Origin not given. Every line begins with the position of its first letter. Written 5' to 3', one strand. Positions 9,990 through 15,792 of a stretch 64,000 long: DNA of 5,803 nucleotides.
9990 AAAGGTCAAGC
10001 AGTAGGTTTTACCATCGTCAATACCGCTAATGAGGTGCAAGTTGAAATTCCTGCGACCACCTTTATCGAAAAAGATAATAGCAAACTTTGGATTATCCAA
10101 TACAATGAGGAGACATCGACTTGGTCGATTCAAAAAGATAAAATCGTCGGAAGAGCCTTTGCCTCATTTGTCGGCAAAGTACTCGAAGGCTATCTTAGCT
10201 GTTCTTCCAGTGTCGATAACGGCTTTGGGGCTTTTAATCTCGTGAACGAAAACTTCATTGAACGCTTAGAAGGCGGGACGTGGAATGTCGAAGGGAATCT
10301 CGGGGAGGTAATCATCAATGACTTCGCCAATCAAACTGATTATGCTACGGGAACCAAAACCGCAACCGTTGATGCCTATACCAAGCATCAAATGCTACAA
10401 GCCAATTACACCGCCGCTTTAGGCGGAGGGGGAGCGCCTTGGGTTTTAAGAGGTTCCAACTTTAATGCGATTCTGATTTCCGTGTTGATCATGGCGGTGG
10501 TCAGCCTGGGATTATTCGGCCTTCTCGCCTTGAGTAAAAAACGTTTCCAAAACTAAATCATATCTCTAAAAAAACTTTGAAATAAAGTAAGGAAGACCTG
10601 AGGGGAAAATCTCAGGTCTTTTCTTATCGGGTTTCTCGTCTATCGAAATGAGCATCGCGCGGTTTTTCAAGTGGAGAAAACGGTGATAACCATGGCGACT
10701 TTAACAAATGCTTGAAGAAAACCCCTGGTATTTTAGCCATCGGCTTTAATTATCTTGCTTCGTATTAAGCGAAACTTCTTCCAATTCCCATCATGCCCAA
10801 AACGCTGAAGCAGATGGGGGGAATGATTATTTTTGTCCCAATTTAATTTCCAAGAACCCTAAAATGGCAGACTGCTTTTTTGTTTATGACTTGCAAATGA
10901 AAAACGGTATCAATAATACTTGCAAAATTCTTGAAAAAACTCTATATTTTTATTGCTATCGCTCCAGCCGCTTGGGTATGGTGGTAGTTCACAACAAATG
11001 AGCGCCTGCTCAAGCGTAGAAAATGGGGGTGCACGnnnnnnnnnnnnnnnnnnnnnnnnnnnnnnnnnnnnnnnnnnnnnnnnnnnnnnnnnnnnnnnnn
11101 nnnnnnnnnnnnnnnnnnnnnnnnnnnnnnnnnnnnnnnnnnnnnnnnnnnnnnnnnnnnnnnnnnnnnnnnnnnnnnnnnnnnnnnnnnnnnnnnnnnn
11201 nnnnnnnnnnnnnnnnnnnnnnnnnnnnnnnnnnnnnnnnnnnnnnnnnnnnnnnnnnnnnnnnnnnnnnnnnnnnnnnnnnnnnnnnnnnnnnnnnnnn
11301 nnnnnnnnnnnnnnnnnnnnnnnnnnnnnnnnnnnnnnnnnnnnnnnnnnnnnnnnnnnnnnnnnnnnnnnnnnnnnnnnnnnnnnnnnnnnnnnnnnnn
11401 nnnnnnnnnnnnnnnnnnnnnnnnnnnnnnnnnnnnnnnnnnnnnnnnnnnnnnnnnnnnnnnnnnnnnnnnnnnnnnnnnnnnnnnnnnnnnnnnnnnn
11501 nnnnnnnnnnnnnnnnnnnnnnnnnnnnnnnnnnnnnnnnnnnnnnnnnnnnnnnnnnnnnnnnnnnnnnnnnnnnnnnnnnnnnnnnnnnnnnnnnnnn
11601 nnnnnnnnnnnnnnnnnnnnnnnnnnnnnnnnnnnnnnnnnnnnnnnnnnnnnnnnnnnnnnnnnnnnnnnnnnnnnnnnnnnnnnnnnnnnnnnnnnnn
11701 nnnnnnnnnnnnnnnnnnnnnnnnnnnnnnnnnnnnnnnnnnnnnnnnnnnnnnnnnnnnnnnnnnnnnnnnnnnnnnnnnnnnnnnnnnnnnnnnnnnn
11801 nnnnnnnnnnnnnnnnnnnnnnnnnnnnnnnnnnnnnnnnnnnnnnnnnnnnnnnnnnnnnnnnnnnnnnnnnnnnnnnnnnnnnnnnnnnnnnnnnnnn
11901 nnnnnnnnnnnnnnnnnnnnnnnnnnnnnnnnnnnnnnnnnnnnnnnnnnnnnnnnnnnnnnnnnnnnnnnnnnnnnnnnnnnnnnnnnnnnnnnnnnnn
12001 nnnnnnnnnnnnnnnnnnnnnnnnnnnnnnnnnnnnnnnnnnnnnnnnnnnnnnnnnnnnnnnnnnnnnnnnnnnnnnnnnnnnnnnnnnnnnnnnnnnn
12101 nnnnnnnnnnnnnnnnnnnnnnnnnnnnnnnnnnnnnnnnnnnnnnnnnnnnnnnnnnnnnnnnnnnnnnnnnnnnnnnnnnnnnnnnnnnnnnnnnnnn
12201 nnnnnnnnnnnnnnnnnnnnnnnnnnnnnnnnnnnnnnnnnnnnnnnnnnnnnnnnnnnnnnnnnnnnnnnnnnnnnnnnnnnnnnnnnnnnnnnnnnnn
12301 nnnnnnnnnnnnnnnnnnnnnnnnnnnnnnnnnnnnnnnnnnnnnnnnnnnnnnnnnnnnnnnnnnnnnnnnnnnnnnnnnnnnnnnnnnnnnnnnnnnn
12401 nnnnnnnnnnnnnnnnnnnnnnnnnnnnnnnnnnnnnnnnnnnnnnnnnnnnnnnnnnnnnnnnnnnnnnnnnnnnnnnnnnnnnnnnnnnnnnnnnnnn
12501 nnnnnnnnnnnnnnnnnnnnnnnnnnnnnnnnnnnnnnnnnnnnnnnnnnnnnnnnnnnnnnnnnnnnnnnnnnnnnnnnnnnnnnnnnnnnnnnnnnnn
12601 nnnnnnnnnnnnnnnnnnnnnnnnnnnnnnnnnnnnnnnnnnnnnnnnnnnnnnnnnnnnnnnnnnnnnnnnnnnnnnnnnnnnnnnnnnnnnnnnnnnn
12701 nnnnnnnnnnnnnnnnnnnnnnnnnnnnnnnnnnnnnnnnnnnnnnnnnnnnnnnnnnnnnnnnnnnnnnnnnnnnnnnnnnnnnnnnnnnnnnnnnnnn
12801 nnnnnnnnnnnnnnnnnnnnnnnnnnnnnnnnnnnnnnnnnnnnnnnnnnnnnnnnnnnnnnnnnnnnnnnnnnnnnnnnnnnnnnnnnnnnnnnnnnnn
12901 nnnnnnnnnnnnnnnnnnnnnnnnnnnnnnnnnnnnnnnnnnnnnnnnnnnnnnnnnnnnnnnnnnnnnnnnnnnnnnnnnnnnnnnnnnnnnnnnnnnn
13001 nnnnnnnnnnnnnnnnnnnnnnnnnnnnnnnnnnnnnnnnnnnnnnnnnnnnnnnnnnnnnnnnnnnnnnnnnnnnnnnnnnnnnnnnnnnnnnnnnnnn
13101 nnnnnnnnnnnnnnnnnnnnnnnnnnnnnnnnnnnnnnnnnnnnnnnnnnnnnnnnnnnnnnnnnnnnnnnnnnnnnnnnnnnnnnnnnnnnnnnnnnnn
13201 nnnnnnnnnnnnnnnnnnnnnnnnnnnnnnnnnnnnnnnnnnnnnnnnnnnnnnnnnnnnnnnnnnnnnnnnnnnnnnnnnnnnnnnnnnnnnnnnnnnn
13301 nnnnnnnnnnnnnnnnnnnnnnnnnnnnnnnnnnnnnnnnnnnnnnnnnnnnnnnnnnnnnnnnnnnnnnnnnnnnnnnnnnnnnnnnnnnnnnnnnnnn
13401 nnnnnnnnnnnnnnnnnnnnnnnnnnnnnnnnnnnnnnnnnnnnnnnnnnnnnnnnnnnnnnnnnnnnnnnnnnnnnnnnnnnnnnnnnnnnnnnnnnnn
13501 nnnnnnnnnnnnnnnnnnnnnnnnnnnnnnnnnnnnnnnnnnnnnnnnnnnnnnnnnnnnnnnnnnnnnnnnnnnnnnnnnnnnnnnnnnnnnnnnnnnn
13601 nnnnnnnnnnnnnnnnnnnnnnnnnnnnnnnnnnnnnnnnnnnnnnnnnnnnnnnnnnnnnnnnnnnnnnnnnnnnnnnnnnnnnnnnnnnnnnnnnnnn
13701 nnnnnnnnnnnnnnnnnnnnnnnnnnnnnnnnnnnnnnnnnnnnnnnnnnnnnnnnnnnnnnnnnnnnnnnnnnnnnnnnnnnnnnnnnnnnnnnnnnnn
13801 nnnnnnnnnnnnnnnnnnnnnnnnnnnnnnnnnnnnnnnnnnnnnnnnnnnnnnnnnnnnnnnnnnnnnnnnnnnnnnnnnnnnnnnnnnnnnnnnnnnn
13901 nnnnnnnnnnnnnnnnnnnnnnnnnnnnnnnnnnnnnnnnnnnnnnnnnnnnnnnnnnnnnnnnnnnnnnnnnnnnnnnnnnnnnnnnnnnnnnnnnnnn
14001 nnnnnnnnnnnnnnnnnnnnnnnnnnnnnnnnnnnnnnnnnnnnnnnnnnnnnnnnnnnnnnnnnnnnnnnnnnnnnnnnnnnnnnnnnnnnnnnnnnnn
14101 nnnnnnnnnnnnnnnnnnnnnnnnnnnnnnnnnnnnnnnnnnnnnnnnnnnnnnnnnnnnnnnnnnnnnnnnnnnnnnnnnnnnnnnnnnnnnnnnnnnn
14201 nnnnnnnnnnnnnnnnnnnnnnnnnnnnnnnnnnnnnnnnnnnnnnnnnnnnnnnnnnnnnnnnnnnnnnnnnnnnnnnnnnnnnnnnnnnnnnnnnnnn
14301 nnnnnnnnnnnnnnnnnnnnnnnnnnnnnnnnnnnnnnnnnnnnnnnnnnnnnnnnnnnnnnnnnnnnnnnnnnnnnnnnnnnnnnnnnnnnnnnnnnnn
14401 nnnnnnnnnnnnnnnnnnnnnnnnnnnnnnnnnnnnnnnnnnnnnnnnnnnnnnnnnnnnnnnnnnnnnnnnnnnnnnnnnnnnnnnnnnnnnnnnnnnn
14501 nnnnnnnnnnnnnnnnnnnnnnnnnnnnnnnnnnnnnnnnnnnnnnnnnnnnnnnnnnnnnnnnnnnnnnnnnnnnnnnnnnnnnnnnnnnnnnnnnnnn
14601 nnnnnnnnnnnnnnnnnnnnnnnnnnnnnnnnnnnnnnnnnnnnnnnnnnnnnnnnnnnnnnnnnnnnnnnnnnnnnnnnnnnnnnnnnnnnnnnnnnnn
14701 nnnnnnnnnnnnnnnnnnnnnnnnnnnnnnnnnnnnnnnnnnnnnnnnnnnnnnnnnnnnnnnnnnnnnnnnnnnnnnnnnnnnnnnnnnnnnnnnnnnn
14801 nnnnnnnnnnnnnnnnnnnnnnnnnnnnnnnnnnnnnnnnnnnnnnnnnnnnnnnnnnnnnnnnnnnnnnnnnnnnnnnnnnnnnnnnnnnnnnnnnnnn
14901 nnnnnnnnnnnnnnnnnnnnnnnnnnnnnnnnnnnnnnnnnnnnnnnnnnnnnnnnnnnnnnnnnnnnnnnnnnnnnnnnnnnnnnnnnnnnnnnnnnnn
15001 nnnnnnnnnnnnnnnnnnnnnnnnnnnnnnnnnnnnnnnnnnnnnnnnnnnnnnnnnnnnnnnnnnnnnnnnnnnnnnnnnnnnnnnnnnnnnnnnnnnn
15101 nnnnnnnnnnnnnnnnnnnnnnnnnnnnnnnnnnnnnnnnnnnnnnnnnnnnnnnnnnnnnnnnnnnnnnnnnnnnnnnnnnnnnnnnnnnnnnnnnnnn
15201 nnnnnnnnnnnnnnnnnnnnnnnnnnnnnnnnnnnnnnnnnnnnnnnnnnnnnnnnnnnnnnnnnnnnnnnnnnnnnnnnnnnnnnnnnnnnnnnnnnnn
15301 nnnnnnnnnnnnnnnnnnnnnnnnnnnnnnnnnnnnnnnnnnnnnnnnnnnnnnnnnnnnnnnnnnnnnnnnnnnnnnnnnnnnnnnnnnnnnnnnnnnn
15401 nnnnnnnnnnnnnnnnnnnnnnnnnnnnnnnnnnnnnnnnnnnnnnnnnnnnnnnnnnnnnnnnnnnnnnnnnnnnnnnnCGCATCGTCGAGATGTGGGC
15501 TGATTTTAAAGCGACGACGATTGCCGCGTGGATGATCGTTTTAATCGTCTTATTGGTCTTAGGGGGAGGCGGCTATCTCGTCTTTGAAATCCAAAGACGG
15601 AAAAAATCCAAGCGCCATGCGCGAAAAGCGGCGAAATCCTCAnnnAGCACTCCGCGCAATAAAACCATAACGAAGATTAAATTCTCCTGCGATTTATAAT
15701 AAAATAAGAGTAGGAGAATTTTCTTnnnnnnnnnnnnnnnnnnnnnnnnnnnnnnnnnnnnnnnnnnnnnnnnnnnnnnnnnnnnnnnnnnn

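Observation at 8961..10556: Exported proteins anchored by C-terminal transmembrane helices with short basic tails, and no LPXTG or PEP-CTERM motif. This is a recurrent sorting architecture.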

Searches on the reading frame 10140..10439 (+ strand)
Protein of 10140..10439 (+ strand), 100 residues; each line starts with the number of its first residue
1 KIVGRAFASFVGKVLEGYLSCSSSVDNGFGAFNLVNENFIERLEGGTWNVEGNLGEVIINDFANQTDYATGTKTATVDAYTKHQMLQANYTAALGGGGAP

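Call 62: predict_structure(alignment_id=A5)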
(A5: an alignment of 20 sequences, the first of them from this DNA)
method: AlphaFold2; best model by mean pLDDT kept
length: 100 residues; sequences in the alignment: 20
mean_pLDDT: 88.6   pTM: 0.79
mean pLDDT of the five models: 88.6, 88.4, 87.5, 86.0, 85.5
residues with pLDDT >= 90: 63; 70-90: 32; 50-70: 1; < 50: 4
segments of 3 or more residues with pLDDT < 50: 97-100
pLDDT, mean of each block of 10 residues (from residue 1): 88 93 92 89 86 95 90 93 94 64
secondary structure, 60 per line:
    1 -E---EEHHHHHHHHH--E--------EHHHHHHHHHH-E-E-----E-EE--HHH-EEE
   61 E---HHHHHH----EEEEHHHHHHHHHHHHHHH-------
elements in order: H8-16 H29-38 E58-61 H65-70 E75-78 H79-93

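Call 70: fold_search(model_id=the predicted structure, library=pdb)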
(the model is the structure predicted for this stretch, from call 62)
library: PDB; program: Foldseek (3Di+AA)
matches with E <= 10: 19; with E <= 0.001: 0
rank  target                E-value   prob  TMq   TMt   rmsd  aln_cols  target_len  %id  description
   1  4cyi_D                3.0e+00  0.04  0.27  0.10  11.2       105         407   10  Chaetomium thermophilum Pan3 (released 2014-06-11)
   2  4cyi_H                3.9e+00  0.04  0.27  0.10  11.1       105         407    8  Chaetomium thermophilum Pan3 (released 2014-06-11)
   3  1rlr                  4.4e+00  0.03  0.24  0.04  13.2       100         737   16  STRUCTURE OF RIBONUCLEOTIDE REDUCTASE PROTEIN R1 (released 1996-12-23)
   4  4cyi_C                5.0e+00  0.03  0.28  0.10  11.9       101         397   10  Chaetomium thermophilum Pan3 (released 2014-06-11)
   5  4bwk_B                5.0e+00  0.02  0.25  0.09  10.9       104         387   12  Structure of Neurospora crassa PAN3 pseudokinase (released 2013-08-21)
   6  4bwx_A                5.4e+00  0.04  0.30  0.10  10.6       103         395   14  Structure of Neurospora crassa PAN3 pseudokinase mutant (released 2013-08-21)
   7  2r1r_A                5.7e+00  0.02  0.23  0.04  12.9        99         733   14  RIBONUCLEOTIDE REDUCTASE R1 PROTEIN WITH DTTP OCCUPYING THE SPECIFICITY SITE FROM ESCHERICHIA COLI (released 1998-01-28)
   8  6nr8_5                5.7e+00  0.02  0.23  0.19  12.4        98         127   12  hTRiC-hPFD Class6 (released 2019-06-19)
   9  4cyi_G                6.5e+00  0.03  0.28  0.10  11.9       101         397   10  Chaetomium thermophilum Pan3 (released 2014-06-11)
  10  4cyi_A                7.0e+00  0.03  0.29  0.10  11.3       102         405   10  Chaetomium thermophilum Pan3 (released 2014-06-11)
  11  4cyj_B                7.0e+00  0.02  0.28  0.10  11.3       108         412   11  Chaetomium thermophilum Pan2:Pan3 complex (released 2014-06-11)
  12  4r1r_A                7.0e+00  0.02  0.25  0.04  13.2        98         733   16  RIBONUCLEOTIDE REDUCTASE R1 PROTEIN WITH SUBSTRATE, GDP AND EFFECTOR DTTP FROM ESCHERICHIA COLI (released 1998-01-28)
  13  1r1r_A                7.4e+00  0.02  0.25  0.04  13.2        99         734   16  RIBONUCLEOTIDE REDUCTASE R1 PROTEIN MUTANT Y730F WITH A REDUCED ACTIVE SITE FROM ESCHERICHIA COLI (released 1998-01-28)
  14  4cyi_F                8.5e+00  0.02  0.27  0.10  11.0       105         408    8  Chaetomium thermophilum Pan3 (released 2014-06-11)
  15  4cyj_D                8.5e+00  0.02  0.27  0.10  11.0       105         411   10  Chaetomium thermophilum Pan2:Pan3 complex (released 2014-06-11)
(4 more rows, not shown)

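Call 82: search_solved_structures(query=A5, max_evalue=1)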
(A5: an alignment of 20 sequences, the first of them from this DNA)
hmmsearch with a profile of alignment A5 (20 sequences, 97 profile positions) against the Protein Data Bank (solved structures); distinct sequences matched with E-value up to 1: 1.
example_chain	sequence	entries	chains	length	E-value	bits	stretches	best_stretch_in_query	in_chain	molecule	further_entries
7on7_A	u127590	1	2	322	0.00035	23.8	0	60-81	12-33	SAKe6BE-L2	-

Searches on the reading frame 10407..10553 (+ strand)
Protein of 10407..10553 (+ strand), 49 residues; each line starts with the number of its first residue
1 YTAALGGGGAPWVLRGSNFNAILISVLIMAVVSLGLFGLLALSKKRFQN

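Call 31: search_protein_families(library=ncbifam, proteins=[window:10407-10553:+], max_evalue=10)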
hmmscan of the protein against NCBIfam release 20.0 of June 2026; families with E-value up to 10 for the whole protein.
seq(49 aa): 0 families

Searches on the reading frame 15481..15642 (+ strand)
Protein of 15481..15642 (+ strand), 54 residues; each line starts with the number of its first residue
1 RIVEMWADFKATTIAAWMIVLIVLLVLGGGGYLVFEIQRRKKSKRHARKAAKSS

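Call 31: search_protein_families(library=ncbifam, proteins=[window:15481-15642:+], max_evalue=10)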
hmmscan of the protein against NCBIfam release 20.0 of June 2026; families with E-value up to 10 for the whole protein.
seq(54 aa): 9 families
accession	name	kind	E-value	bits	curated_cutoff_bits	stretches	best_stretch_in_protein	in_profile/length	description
NF005435.1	PRK07021.1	equivalog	0.0034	17.2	131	1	14-52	9-47/157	flagellar basal body-associated protein FliL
NF009107.0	PRK12452.1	equivalog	0.015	14.1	787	1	12-48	56-92/509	cardiolipin synthase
TIGR04265.1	bac_cardiolipin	equivalog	0.017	14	290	1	10-49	28-66/483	cardiolipin synthase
NF058582.1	Microco_LAVTG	domain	0.021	14.9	27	1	13-35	8-30/34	LAVTG motif-containing sortase-dependent surface protein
NF009420.1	PRK12785.1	equivalog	0.039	13.7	197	1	18-50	25-55/161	flagellar basal body-associated protein FliL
NF005411.0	PRK06975.1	equivalog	0.057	11.7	414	1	11-49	324-362/660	fused uroporphyrinogen-III synthase HemD/membrane protein HemX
TIGR04200.2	targ_of_XrtJ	subfamily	0.07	12.9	40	1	22-45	34-57/57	PExPT-CTERM protein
NF045939.1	MHJ_0274_fam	hypoth_equivalog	0.11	12.2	80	1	17-52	2-37/165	MHJ_0274 family protein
NF001940.0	PRK00720.1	equivalog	2.7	8.2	83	1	13-31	5-23/78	twin-arginine translocase TatA/TatE family subunit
